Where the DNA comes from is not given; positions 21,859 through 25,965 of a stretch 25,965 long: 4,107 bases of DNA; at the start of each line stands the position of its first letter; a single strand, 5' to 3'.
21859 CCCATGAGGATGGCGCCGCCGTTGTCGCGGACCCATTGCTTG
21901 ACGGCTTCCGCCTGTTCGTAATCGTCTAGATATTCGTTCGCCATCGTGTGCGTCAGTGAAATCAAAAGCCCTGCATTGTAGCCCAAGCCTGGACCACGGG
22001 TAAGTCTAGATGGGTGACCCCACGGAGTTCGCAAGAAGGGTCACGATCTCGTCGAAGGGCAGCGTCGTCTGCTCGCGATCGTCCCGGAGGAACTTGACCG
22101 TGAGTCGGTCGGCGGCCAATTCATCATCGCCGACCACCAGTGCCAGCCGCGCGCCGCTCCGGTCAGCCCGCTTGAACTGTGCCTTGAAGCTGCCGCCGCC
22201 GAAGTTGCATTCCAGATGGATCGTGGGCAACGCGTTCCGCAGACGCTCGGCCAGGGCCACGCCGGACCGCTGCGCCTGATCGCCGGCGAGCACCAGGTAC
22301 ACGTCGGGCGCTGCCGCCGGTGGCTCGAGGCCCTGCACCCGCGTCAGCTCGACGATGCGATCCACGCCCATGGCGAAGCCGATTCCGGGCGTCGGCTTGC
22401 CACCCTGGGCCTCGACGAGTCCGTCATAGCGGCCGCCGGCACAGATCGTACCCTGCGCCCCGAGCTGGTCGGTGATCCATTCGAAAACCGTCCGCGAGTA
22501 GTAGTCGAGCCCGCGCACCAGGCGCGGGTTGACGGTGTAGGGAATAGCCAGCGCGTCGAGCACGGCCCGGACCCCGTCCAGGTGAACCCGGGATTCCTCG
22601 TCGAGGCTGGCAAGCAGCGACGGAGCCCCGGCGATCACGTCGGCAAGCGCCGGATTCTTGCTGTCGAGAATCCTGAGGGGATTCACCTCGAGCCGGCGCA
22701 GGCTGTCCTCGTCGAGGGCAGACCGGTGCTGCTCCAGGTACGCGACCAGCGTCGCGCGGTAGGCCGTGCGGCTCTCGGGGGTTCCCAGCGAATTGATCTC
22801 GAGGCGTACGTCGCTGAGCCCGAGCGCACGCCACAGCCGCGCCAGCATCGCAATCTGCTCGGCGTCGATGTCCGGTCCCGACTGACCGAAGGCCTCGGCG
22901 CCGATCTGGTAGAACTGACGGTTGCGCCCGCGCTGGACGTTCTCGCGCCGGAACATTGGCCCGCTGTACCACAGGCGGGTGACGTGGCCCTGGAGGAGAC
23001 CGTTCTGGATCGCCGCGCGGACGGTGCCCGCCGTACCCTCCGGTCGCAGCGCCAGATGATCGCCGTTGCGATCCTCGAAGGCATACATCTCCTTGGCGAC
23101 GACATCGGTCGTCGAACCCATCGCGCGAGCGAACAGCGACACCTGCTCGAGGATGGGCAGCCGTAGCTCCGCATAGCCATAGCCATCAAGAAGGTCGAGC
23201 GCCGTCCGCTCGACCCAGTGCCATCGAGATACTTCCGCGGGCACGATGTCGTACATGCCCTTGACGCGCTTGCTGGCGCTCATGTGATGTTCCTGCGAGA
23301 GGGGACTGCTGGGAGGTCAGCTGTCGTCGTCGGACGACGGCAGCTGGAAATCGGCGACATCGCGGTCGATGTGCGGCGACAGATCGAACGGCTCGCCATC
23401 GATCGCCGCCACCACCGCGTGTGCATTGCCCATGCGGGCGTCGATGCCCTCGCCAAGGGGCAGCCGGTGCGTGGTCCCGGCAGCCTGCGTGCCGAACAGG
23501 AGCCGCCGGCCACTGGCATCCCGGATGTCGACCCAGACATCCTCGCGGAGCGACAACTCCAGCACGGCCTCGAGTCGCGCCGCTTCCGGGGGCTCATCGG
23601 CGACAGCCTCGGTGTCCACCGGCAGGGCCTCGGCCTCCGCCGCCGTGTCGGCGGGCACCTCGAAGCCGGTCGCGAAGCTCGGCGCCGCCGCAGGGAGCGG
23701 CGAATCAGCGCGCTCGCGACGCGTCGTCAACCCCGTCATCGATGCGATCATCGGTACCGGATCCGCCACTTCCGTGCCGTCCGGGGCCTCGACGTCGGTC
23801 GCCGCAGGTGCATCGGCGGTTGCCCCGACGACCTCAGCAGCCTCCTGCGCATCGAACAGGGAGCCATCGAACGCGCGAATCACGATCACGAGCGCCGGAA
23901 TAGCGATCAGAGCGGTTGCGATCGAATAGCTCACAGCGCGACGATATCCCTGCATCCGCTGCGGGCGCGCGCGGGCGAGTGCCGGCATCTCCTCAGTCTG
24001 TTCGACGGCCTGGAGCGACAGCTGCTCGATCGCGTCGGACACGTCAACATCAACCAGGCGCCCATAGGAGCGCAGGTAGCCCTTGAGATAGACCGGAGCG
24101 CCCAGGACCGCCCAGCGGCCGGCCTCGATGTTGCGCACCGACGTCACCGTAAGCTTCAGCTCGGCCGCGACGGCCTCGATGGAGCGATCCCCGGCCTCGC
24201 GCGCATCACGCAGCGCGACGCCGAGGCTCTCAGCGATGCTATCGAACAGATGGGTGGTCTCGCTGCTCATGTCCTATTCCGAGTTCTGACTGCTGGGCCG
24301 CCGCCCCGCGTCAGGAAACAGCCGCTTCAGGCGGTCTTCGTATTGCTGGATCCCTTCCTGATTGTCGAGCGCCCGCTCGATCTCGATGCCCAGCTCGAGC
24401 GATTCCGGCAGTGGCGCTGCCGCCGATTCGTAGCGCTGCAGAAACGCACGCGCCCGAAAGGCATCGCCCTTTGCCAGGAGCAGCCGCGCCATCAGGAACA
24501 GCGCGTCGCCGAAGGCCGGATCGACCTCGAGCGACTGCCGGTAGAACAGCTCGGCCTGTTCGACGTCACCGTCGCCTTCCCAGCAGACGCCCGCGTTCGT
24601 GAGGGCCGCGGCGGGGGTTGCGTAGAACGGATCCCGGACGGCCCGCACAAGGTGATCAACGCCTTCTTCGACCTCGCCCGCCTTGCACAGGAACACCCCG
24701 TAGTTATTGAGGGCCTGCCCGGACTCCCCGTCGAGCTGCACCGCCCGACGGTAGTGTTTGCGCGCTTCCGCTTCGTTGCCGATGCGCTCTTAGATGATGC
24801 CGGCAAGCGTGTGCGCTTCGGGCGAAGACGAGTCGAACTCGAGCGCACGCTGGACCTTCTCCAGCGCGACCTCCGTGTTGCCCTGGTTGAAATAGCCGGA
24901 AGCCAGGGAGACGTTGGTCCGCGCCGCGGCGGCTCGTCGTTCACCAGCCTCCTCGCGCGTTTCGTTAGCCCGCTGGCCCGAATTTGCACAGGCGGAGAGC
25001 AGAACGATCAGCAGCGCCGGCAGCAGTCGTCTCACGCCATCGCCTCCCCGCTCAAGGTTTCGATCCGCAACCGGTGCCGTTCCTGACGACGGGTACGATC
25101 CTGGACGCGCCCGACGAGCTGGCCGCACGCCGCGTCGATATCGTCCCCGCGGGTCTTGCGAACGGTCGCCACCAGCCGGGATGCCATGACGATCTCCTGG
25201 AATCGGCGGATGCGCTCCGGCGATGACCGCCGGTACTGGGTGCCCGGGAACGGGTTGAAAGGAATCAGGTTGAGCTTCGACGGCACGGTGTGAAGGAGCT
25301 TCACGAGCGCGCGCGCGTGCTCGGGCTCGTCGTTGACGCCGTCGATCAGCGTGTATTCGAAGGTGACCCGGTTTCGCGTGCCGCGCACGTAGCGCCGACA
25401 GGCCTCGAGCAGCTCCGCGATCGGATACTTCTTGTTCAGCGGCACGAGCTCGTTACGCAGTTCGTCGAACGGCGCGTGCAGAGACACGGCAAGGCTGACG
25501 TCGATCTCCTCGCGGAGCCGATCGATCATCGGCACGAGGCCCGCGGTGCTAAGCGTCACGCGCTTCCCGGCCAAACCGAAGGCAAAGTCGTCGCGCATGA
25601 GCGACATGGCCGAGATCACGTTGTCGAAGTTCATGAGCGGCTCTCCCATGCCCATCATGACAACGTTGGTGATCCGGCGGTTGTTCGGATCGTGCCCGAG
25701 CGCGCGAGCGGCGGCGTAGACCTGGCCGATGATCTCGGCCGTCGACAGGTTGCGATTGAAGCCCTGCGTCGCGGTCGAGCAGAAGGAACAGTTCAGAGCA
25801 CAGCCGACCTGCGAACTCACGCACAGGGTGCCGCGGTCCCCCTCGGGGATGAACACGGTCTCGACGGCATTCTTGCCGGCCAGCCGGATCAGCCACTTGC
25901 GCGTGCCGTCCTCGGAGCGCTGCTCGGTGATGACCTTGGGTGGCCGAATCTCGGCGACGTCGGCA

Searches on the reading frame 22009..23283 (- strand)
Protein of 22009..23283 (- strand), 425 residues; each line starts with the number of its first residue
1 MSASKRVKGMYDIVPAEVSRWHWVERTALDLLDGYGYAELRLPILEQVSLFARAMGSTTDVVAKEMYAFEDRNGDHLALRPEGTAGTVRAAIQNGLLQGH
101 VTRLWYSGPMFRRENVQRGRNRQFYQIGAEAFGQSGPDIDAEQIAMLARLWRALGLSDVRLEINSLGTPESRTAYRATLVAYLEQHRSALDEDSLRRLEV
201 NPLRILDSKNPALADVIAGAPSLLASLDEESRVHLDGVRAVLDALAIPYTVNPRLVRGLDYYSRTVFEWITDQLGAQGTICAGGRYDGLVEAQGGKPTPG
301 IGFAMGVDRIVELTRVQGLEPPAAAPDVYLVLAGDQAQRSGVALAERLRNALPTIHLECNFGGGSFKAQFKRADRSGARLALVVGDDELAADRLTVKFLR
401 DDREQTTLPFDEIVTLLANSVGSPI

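Call 67: search_protein_families(library=pfam, proteins=[window:22009-23283:-], max_evalue=0.00001)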
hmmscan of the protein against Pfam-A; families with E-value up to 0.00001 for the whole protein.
window:22009-23283:- (425 aa): 3 families
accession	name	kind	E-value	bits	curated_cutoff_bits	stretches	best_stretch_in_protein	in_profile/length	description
PF13393.11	tRNA-synt_His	-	2.6e-48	165.3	25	1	9-310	1-308/308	Histidyl-tRNA synthetase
PF00587.30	tRNA-synt_2b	-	3.9e-16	60.1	29.3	1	67-294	1-146/179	tRNA synthetase class II core domain (G, H, P, S and T)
PF03129.25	HGTP_anticodon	-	2.7e-10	40.7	21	1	328-418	2-92/94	Anticodon binding domain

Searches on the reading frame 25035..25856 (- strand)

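Call 67: search_protein_families(library=pfam, proteins=[window:25035-25856:-], max_evalue=0.00001)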
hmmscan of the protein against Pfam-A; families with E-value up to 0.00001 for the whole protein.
window:25035-25856:- (274 aa): 1 family
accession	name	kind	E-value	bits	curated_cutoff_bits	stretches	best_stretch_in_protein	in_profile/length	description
PF04055.27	Radical_SAM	-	8.3e-20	72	29.5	1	14-180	2-161/166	Radical SAM superfamily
